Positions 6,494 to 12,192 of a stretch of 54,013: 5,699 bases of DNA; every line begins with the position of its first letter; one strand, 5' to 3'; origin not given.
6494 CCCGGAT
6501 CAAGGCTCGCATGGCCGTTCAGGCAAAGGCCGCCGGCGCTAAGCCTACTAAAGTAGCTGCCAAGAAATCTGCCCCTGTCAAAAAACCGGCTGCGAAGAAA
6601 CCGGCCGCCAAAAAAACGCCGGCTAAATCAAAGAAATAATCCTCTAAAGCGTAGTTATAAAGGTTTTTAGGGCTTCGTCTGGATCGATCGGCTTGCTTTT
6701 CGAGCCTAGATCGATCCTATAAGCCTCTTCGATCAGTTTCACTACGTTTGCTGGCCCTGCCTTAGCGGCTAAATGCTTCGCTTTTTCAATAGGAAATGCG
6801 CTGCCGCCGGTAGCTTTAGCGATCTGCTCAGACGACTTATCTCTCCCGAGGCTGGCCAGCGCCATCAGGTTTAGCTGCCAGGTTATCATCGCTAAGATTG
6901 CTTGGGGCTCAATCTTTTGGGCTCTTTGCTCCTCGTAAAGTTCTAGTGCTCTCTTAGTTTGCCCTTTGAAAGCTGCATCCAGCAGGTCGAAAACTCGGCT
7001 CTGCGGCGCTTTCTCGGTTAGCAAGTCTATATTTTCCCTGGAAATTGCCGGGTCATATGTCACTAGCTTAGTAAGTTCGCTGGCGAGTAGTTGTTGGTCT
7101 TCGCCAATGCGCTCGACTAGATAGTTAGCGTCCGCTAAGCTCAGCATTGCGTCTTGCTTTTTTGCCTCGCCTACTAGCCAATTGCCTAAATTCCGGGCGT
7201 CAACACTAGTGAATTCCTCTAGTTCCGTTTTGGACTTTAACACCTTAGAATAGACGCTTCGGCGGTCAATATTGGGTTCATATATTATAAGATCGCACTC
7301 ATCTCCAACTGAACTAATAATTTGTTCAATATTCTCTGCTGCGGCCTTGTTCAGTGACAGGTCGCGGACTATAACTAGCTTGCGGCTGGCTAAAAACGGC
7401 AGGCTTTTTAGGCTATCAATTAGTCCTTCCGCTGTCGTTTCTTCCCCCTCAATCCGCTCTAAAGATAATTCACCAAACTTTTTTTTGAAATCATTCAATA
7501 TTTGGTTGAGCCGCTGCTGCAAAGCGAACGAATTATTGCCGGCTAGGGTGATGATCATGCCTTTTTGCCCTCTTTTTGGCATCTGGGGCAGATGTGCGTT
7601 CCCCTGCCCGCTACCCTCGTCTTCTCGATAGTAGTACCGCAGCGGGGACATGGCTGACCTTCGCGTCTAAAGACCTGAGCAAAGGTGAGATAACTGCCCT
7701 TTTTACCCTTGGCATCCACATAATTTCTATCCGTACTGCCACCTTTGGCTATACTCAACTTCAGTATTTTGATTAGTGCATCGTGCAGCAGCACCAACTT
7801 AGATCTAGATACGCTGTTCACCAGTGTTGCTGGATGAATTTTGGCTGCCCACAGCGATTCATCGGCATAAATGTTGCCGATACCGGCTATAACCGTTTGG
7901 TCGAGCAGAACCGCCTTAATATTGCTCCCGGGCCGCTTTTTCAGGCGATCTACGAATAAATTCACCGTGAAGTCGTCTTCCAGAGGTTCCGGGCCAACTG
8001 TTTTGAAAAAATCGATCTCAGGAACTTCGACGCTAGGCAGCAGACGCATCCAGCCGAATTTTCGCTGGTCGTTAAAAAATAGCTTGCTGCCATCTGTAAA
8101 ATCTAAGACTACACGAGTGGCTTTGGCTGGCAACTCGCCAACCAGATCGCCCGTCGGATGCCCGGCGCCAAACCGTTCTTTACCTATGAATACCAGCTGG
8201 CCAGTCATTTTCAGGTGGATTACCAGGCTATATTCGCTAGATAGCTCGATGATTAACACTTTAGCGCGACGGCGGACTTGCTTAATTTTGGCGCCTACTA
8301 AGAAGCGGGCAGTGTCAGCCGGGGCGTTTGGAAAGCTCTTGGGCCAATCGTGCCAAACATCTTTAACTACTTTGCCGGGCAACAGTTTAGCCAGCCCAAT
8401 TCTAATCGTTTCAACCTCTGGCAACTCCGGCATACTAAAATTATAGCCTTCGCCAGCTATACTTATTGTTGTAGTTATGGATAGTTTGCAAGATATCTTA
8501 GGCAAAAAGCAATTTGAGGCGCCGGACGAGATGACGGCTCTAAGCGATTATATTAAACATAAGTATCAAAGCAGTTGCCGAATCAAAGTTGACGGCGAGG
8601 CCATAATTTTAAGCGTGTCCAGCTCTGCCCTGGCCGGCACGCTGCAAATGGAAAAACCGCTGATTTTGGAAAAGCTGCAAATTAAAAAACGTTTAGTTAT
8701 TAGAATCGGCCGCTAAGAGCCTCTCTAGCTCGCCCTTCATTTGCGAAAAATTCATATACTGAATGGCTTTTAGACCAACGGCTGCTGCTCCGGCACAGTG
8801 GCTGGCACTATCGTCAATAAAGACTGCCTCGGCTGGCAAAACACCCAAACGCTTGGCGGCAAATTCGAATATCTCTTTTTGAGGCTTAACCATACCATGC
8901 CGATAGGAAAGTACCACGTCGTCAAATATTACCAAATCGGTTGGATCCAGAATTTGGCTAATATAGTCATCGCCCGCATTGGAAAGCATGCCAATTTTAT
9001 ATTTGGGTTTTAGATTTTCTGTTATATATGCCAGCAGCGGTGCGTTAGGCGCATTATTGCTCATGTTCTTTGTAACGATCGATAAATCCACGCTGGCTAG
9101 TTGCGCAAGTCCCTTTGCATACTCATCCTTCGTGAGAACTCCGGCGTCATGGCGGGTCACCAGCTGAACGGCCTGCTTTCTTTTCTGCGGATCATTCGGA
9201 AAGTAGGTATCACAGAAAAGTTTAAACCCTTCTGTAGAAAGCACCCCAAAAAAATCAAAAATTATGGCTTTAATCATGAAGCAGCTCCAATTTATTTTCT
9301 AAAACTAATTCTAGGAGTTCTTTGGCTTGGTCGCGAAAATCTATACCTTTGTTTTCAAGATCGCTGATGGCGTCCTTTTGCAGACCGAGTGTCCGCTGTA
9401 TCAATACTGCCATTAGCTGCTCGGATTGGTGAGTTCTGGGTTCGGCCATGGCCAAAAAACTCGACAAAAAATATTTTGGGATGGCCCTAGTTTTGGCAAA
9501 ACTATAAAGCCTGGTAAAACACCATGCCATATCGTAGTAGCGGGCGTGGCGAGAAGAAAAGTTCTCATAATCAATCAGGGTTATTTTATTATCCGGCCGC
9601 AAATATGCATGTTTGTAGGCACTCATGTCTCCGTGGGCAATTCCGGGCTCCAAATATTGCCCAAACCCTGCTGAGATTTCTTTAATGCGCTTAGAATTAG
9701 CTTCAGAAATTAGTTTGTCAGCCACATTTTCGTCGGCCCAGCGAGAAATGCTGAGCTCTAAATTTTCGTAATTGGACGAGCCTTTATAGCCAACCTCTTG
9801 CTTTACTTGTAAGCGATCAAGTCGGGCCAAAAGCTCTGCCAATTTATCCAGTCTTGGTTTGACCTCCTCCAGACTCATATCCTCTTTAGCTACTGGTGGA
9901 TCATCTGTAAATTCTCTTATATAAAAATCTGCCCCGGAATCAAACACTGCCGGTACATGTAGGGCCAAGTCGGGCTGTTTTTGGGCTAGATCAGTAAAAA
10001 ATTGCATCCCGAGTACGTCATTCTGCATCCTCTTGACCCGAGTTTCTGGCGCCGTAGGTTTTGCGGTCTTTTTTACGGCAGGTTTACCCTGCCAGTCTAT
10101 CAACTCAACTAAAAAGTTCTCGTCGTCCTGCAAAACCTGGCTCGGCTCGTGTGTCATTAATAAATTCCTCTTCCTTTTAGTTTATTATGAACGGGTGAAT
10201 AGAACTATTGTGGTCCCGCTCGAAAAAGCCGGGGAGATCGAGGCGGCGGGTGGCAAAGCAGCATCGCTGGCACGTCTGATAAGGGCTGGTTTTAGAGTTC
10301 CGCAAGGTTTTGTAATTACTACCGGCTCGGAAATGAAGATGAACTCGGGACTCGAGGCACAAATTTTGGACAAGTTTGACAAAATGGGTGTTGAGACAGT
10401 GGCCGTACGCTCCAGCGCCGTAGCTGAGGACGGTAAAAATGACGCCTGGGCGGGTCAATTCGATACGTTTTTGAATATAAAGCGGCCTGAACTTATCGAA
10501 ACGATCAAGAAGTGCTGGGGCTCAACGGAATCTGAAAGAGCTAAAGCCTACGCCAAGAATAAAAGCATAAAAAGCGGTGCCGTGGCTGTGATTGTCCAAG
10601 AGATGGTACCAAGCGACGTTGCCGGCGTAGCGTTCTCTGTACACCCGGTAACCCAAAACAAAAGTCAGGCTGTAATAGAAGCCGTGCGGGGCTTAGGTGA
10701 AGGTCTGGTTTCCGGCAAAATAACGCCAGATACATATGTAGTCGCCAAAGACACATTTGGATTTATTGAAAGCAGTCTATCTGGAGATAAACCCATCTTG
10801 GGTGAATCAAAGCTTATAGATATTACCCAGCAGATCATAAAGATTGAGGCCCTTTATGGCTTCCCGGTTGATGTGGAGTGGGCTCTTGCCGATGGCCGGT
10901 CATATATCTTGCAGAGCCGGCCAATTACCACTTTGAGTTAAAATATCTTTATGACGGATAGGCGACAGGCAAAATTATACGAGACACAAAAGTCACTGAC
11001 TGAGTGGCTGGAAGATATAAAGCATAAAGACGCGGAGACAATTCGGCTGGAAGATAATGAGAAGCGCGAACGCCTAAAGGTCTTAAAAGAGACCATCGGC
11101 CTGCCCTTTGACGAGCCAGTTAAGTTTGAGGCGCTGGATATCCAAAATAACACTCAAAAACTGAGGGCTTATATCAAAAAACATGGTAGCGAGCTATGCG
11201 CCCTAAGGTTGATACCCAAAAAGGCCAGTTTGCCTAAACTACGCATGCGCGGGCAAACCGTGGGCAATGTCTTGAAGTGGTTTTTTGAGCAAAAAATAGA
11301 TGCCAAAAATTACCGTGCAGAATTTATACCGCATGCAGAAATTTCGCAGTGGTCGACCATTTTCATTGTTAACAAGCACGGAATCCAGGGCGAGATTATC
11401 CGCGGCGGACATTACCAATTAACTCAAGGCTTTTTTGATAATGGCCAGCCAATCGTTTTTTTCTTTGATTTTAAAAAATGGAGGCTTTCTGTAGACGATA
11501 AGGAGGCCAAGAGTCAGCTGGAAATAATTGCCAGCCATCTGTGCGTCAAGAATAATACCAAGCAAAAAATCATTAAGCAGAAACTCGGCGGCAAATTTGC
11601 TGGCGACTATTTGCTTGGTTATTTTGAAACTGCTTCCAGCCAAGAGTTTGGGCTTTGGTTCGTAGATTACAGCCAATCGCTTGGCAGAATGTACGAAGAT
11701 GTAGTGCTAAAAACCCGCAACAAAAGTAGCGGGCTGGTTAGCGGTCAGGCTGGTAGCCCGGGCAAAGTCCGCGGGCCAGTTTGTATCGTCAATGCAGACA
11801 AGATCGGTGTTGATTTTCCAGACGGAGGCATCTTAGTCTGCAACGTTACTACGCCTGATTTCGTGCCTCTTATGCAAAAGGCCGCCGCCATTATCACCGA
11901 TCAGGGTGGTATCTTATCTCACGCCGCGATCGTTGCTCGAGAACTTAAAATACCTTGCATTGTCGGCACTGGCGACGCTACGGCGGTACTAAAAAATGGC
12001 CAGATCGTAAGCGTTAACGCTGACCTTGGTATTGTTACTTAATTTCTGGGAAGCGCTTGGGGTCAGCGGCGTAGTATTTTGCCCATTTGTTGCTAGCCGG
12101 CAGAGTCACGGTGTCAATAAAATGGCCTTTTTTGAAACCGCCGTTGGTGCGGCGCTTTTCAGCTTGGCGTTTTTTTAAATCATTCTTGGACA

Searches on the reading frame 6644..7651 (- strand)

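Call 65: search_protein_families(library=pfam, proteins=[window:6644-7651:-], max_evalue=0.001)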
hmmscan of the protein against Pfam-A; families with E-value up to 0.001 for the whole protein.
window:6644-7651:- (335 aa): 3 families
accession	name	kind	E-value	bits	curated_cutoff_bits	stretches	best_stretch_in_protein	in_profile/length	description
PF21694.2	DNA_pol3_delta_C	-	6.6e-17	62.1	27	1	218-334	2-120/121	DNA polymerase III delta subunit, C-terminal domain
PF06144.19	DNA_pol3_delta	-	2.1e-14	54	21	1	36-143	3-119/124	DNA polymerase III, delta subunit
PF12169.13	DNA_pol3_gamma3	-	0.00051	20.3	24.4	1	217-273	15-71/143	DNA polymerase III subunits gamma and tau domain III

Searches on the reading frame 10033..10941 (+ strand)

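Call 65: search_protein_families(library=pfam, proteins=[window:10033-10941:+], max_evalue=0.001)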
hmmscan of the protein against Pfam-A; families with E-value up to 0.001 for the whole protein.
window:10033-10941:+ (302 aa): 1 family
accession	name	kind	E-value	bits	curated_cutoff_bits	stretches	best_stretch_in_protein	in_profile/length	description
PF01326.24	PPDK_N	-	1.3e-56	192.7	27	2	101-301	75-312/328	Pyruvate phosphate dikinase, AMP/ATP-binding domain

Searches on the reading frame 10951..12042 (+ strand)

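Call 65: search_protein_families(library=pfam, proteins=[window:10951-12042:+], max_evalue=0.001)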
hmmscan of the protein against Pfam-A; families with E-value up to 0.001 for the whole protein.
window:10951-12042:+ (363 aa): 1 family
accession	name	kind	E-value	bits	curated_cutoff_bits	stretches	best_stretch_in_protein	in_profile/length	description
PF00391.29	PEP-utilizers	-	1.2e-26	92.5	23.1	1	289-360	1-72/72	PEP-utilising enzyme, mobile domain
